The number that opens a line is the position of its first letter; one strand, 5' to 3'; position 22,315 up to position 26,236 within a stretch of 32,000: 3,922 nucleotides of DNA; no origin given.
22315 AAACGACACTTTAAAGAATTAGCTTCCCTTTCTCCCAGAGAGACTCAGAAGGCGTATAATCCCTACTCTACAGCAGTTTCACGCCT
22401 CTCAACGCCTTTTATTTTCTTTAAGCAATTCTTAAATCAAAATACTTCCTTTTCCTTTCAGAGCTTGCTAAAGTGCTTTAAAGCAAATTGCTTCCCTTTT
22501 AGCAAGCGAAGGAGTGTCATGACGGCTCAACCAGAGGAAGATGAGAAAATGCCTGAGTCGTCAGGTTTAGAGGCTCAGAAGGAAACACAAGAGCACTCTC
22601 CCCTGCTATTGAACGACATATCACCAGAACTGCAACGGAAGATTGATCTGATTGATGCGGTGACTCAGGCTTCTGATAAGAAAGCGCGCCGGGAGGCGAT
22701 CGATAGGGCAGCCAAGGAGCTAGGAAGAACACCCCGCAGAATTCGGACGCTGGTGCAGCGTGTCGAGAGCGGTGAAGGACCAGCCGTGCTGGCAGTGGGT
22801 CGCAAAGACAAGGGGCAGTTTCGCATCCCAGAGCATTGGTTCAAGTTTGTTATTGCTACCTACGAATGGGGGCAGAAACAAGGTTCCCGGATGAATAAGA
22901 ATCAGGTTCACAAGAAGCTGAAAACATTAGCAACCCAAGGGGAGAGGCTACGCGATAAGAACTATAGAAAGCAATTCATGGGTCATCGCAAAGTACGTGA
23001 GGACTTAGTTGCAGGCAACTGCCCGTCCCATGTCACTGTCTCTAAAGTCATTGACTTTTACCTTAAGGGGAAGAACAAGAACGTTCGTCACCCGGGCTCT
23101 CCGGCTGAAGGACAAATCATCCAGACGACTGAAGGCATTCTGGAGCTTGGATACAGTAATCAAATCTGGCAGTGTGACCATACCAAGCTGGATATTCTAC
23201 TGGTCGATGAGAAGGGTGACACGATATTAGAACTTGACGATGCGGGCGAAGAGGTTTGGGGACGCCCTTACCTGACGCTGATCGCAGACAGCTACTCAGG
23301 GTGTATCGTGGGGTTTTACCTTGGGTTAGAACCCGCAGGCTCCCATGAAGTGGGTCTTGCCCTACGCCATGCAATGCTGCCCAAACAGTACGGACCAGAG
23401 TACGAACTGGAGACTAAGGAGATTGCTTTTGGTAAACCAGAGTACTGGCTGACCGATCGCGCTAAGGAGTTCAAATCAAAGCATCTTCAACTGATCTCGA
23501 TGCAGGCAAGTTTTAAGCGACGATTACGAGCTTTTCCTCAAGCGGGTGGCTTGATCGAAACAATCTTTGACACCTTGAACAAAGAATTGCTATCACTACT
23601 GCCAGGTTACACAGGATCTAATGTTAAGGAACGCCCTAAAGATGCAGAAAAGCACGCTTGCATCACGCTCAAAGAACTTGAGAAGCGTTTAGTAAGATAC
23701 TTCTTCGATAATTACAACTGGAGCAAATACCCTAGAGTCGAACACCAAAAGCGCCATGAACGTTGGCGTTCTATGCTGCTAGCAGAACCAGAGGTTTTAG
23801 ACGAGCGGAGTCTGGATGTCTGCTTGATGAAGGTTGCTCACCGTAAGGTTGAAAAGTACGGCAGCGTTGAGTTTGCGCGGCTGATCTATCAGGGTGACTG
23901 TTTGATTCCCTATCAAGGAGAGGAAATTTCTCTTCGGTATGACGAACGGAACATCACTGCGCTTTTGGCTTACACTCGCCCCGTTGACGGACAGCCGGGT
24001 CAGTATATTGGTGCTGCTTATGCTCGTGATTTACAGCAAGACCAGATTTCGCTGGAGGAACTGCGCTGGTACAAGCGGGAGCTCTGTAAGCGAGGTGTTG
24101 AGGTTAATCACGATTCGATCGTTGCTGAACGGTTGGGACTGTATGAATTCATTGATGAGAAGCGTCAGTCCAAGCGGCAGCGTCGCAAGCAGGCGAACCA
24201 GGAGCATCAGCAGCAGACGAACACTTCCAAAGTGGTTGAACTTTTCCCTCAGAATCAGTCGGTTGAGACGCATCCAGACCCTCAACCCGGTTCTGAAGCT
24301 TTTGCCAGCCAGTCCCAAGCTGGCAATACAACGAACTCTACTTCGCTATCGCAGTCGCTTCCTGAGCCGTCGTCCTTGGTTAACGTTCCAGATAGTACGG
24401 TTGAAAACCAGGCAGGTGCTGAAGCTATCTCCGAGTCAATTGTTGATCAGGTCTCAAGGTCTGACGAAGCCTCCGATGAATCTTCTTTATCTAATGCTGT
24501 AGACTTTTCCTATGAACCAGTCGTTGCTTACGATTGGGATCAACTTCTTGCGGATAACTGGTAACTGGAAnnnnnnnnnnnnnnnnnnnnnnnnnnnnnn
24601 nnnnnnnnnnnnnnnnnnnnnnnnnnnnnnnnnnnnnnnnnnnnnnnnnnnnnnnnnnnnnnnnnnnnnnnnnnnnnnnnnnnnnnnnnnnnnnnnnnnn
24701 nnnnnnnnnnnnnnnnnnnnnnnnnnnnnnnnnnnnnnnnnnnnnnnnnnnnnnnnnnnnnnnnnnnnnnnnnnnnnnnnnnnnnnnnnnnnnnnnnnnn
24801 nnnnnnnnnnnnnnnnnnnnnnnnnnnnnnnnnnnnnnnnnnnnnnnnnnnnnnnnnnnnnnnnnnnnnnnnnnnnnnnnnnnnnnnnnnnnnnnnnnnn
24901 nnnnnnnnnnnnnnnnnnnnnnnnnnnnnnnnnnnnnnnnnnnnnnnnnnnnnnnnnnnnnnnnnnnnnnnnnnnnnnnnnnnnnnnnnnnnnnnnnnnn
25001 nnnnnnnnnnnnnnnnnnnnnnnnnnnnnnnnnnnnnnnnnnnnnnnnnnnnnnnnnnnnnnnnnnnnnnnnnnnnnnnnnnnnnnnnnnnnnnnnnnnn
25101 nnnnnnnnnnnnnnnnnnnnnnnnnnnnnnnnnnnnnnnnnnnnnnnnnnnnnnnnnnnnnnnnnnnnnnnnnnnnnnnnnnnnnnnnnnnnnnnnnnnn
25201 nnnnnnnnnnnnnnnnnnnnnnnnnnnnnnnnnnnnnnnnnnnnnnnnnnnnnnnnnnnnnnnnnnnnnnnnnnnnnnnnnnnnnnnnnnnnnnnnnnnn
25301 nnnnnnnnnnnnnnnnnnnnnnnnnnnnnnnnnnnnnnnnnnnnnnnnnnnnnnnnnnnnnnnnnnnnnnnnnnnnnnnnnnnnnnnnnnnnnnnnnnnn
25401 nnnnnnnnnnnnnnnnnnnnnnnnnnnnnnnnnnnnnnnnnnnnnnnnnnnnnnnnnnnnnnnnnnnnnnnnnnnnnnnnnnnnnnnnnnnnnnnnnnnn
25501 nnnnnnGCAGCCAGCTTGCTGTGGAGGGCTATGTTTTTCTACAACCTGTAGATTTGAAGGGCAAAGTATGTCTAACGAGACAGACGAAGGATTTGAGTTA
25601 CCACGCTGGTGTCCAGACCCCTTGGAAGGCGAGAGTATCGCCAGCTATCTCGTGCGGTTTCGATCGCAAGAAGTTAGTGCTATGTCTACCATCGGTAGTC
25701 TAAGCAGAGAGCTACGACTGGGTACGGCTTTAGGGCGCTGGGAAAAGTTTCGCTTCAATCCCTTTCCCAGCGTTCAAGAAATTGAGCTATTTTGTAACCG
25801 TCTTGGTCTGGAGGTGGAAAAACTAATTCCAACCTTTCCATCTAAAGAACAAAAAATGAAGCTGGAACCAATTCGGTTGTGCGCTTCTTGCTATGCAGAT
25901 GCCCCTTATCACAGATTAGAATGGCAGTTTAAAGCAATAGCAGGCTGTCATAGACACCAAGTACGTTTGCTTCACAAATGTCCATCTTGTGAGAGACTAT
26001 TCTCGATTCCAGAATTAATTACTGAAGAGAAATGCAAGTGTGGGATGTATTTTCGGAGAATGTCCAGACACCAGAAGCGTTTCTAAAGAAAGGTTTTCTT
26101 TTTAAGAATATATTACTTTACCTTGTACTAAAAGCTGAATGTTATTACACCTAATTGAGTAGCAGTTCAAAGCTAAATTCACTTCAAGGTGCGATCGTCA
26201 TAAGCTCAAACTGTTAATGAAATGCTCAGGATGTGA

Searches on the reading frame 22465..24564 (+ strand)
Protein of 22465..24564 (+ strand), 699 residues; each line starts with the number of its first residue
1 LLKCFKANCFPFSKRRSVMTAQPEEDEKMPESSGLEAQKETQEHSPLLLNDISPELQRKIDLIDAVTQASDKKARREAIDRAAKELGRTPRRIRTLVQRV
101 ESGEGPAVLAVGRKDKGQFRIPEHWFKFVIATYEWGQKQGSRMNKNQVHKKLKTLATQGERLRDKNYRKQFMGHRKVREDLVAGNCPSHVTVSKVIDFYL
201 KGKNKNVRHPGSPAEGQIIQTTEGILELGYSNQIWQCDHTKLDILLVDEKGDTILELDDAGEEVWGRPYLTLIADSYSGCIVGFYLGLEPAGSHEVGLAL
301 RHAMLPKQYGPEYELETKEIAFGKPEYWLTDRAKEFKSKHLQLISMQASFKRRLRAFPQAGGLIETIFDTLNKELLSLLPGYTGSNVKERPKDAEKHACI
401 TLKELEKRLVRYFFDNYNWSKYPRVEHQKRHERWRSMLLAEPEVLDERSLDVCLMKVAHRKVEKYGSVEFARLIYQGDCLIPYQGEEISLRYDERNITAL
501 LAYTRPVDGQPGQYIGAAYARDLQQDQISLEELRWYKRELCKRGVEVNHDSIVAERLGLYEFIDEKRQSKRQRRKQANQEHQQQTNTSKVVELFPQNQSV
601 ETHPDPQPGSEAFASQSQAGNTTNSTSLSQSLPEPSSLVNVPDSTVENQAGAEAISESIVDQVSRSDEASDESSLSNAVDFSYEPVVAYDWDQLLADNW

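Call 3: search_protein_families(library=pfam, proteins=[window:22465-24564:+], max_evalue=0.01)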
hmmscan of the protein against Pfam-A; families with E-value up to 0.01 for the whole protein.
window:22465-24564:+ (699 aa): 2 families
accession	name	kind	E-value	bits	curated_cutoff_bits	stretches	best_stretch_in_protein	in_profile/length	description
PF09299.17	Mu-transpos_C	-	2.2e-09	37.6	21.7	1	451-504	1-53/61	Mu transposase, C-terminal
PF25127.1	DUF7819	-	0.0052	17.1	27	0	554-585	73-104/108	Domain of unknown function (DUF7819)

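Call 4: search_protein_families(library=ncbifam, proteins=[window:22465-24564:+], max_evalue=0.01)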
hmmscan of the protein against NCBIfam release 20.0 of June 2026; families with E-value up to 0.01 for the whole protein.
window:22465-24564:+ (699 aa): 0 families

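Call 36: search_solved_structures(query=window:22465-24561:+, max_evalue=0.01, show_alignments=1)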
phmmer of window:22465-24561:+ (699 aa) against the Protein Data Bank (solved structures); distinct sequences matched with E-value up to 0.01: 7.
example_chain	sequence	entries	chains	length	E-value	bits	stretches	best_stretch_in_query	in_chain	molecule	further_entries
7svw_A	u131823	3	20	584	9.5e-102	344.6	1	34-576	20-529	TnsB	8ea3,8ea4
8rdu_R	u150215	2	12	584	9.5e-102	344.6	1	34-576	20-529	TnsB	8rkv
8aa5_AP1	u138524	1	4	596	1e-101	344.5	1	34-576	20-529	TnsB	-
9y7b_A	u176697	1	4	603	5.3e-20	74.4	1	264-605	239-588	IF3A Tn6677 TnsB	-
30jv_A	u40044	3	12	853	4.7e-18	68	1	236-484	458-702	TnsA endonuclease N-terminal domain-containing protein,TnsB transposase | PseTnsAB artificial fusion protein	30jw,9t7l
30ga_R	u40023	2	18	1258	8.9e-18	67.1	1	236-484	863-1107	Maltose/maltodextrin-binding periplasmic protein,TnsA endonuclease N-terminal domain-conta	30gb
7pik_A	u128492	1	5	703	1.5e-06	30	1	261-412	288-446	Transposon Tn7 transposition protein TnsB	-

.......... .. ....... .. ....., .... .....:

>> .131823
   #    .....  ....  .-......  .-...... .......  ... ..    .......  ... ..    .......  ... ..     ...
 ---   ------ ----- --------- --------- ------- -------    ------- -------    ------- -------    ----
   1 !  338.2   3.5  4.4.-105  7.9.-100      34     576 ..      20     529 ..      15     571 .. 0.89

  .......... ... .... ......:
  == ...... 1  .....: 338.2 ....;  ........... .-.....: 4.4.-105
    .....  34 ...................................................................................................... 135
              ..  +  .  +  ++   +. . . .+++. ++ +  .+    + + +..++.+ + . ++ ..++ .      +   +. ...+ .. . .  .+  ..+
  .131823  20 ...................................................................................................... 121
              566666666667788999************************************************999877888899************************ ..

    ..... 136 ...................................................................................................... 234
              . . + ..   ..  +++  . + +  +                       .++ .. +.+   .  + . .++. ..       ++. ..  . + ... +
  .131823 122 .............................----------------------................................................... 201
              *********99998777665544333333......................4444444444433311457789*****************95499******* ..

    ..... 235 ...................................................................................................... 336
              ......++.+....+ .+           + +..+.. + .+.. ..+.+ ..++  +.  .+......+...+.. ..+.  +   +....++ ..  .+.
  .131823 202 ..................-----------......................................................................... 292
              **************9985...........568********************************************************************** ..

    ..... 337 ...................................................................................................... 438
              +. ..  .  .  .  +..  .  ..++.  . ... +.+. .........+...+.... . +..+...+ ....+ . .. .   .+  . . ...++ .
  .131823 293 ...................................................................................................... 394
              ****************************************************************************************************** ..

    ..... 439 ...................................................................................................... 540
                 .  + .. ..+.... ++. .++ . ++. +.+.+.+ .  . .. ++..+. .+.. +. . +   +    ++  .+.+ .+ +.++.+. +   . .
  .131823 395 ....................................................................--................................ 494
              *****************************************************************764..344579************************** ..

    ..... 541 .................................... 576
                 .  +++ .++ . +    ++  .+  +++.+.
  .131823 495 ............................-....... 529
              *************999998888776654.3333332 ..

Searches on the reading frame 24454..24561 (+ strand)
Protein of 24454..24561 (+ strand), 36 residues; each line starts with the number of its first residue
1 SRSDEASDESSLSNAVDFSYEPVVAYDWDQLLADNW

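Call 70: search_solved_structures(query=window:24454-24561:+, max_evalue=10, show_alignments=3)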
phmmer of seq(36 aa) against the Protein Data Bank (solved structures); distinct sequences matched with E-value up to 10: 0.

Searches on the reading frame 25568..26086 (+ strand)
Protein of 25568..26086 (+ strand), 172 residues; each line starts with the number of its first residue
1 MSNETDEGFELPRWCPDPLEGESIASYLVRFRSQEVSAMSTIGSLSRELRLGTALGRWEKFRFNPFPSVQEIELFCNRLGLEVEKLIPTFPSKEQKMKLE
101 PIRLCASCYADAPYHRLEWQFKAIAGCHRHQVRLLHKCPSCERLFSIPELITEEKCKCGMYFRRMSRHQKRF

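Call 3: search_protein_families(library=pfam, proteins=[window:25568-26086:+], max_evalue=0.01)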
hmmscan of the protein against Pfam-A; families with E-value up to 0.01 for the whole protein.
window:25568-26086:+ (172 aa): 1 family
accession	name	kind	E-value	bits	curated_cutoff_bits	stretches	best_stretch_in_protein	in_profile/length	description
PF06527.16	TniQ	-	7.8e-10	40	27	1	16-134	4-142/142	TniQ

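Call 4: search_protein_families(library=ncbifam, proteins=[window:25568-26086:+], max_evalue=0.01)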
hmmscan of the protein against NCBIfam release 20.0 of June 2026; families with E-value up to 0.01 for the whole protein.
window:25568-26086:+ (172 aa): 0 families

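Call 37: search_solved_structures(query=window:25568-26083:+, max_evalue=0.1, show_alignments=1)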
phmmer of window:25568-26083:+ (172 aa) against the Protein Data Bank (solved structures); distinct sequences matched with E-value up to 0.1: 6.
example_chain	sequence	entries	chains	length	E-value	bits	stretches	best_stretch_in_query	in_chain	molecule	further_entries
8rdu_C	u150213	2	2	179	1.4e-36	129.3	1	17-170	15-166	TniQ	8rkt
7n6i_A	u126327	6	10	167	1.5e-36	129.3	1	17-170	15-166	TniQ (Homology model) | TniQ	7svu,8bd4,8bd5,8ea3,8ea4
7oxd_A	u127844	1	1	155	2.3e-36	128.6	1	17-170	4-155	ShTniQ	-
7u5d_I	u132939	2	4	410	7.8e-08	35.7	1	98-166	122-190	TniQ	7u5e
30ga_I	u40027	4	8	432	3e-07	33.8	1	98-161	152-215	TniQ.1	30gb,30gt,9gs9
9vtp_I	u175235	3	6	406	0.026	17.7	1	101-146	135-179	TniQ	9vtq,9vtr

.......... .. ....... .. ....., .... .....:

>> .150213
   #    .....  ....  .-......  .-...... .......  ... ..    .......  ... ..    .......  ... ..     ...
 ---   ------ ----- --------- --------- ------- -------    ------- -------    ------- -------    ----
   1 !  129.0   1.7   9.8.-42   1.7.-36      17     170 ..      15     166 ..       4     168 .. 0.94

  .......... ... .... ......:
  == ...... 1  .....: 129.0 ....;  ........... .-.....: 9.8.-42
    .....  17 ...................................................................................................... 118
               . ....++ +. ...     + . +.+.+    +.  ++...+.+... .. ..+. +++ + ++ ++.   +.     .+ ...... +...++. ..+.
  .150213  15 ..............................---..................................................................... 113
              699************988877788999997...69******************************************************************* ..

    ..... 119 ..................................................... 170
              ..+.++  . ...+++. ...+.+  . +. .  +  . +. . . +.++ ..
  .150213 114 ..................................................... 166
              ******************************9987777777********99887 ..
